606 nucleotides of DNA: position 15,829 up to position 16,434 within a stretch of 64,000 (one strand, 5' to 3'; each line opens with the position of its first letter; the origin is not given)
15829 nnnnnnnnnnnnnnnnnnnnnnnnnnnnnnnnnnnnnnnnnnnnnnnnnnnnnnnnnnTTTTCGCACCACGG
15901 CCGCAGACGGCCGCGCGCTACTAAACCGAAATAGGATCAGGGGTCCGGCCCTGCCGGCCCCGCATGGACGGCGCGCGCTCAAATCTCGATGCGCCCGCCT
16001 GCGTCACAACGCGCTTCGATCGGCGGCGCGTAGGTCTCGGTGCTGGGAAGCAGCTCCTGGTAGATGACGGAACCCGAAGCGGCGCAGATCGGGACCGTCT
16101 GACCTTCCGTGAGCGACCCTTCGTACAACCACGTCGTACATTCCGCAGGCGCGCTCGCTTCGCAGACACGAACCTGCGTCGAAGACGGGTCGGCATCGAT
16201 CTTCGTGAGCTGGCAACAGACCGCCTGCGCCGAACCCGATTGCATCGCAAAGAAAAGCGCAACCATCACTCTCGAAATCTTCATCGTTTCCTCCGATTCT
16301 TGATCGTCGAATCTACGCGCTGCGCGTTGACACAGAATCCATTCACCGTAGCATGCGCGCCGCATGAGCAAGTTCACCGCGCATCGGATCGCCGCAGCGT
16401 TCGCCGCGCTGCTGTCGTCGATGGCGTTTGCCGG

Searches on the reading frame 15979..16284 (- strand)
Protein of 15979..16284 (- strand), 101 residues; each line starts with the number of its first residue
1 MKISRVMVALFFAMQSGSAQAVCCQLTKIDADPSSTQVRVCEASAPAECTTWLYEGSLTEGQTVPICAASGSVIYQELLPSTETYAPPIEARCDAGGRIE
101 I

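Call 10: search_protein_families(library=pfam, proteins=[window:15979-16284:-], max_evalue=0.01)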
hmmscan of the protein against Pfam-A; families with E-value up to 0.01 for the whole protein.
window:15979-16284:- (101 aa): 0 families

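Call 11: search_protein_families(library=ncbifam, proteins=[window:15979-16284:-], max_evalue=0.01)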
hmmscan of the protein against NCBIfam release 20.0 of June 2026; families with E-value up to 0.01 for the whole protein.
window:15979-16284:- (101 aa): 0 families
